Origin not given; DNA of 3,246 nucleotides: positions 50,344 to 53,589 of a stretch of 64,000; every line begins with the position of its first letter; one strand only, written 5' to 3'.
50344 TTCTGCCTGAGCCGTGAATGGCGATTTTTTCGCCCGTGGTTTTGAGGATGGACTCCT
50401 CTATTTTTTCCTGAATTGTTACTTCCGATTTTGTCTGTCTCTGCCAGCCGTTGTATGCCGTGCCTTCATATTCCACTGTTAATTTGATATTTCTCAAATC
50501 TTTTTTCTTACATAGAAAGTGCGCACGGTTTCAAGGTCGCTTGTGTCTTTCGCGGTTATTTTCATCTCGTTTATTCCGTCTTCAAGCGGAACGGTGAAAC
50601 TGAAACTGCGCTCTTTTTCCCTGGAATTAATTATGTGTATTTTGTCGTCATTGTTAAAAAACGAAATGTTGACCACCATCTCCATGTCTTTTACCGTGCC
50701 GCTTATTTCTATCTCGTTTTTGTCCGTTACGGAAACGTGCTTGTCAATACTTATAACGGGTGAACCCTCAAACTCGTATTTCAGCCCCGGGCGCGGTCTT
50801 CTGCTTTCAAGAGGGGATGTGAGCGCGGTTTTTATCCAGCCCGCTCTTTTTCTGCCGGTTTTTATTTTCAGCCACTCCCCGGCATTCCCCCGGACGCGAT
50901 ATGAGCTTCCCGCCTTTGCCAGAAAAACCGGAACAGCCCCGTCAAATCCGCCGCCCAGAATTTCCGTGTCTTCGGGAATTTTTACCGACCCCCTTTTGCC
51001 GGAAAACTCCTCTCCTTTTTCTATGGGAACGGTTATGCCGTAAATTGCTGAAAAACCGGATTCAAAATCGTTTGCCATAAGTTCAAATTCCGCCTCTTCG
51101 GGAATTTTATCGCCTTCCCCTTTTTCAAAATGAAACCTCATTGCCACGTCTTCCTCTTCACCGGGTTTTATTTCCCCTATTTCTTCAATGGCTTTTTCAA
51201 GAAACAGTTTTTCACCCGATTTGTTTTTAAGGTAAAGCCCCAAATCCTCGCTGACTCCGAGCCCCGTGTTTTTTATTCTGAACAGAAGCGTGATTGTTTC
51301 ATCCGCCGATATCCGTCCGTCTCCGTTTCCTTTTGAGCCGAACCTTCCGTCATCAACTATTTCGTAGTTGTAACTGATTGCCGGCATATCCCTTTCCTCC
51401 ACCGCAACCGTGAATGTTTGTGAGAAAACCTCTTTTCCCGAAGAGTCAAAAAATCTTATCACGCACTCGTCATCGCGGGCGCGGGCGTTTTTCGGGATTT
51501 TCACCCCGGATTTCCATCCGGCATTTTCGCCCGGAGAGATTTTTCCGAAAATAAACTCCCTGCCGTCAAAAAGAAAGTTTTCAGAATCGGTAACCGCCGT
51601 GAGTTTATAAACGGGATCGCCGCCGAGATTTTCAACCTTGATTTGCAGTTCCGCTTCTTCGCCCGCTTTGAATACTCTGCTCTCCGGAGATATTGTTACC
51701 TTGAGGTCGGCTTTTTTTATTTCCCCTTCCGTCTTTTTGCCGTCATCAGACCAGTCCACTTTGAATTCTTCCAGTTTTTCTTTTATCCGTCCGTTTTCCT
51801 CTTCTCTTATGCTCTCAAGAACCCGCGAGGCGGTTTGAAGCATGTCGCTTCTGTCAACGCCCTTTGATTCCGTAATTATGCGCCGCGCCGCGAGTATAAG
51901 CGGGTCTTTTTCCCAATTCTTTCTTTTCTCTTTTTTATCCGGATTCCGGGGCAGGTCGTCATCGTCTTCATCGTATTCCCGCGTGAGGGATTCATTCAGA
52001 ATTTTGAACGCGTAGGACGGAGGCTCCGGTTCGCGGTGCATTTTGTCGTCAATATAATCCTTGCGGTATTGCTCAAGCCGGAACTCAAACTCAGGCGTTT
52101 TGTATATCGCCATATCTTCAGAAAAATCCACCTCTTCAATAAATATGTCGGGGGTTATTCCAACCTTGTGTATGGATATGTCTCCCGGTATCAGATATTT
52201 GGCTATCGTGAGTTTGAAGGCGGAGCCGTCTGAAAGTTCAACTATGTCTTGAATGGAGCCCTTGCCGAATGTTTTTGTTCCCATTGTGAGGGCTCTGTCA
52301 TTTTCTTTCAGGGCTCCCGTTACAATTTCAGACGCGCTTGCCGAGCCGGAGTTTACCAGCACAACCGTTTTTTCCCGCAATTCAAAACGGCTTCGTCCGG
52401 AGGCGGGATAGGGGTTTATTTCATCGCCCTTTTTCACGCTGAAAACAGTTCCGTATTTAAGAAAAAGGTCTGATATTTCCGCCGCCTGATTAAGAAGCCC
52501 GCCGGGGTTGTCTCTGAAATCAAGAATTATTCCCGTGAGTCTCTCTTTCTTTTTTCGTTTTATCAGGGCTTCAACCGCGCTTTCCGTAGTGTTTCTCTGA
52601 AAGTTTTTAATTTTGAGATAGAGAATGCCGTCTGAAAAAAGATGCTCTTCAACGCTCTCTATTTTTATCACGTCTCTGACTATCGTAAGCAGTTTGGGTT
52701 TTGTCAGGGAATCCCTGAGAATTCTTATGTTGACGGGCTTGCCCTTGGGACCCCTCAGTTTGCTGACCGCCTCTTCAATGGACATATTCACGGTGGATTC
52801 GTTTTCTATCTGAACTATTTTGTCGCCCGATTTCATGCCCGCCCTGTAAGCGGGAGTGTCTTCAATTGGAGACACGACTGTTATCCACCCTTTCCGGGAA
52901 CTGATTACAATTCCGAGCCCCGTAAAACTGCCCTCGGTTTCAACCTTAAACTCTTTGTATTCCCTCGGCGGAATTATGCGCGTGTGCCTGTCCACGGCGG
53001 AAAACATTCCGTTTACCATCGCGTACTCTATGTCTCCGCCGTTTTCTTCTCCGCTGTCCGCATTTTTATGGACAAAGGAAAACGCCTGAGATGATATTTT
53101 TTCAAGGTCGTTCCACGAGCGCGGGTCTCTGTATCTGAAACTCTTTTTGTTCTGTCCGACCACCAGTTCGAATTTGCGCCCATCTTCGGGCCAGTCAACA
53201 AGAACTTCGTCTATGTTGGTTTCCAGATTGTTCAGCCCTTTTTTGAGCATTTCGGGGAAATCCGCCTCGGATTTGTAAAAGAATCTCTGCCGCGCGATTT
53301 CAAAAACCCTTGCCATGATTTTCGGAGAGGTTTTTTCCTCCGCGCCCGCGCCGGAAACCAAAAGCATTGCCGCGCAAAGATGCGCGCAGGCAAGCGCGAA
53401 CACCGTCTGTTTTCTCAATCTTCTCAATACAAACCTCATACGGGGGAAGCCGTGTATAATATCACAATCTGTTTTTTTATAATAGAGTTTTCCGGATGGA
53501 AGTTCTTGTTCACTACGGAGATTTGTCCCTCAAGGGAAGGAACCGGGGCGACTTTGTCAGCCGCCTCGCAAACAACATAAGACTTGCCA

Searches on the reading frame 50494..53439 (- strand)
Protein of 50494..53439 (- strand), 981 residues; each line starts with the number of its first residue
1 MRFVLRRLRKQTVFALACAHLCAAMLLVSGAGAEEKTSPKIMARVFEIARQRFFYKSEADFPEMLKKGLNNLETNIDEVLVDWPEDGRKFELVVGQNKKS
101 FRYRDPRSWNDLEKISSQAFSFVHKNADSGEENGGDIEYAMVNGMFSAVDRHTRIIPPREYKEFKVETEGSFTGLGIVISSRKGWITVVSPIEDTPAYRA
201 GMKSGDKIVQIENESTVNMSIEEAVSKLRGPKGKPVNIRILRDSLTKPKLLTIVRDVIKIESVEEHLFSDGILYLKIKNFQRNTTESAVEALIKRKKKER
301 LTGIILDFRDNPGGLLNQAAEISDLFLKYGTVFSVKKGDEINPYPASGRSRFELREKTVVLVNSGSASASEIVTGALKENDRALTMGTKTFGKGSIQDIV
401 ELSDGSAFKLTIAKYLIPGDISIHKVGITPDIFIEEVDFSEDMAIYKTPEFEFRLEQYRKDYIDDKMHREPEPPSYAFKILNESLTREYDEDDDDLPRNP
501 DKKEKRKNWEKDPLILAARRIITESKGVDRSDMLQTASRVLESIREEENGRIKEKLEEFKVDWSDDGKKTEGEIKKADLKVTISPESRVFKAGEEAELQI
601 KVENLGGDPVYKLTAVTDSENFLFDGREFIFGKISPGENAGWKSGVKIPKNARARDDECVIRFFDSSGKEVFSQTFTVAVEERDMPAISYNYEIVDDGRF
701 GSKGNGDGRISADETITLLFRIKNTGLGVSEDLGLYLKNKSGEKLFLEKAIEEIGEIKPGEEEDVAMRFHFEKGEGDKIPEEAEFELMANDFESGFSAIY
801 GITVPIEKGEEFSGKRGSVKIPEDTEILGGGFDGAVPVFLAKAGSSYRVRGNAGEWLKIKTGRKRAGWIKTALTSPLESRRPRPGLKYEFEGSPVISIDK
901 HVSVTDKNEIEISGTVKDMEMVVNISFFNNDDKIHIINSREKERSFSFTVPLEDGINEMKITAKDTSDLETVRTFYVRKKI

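Call 72: search_protein_families(library=pfam, proteins=[window:50494-53439:-], max_evalue=0.001)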
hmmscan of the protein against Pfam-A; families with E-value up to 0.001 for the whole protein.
window:50494-53439:- (981 aa): 4 families
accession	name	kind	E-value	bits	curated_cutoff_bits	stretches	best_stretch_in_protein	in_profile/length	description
PF03572.23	Peptidase_S41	-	4.8e-45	153.5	24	1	272-432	2-163/165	Peptidase family S41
PF17820.7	PDZ_6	-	1.2e-11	44.6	27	1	188-242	2-54/54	PDZ domain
PF00595.29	PDZ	-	1.4e-08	35.4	23.2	1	168-239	6-79/81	PDZ domain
PF13180.12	PDZ_2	-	1.4e-07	32.1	27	1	174-245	2-72/80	PDZ domain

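Call 73: search_protein_families(library=padloc, proteins=[window:50494-53439:-], max_evalue=0.00001)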
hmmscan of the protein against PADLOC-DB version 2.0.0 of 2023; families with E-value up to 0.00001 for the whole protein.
window:50494-53439:- (981 aa): 0 families
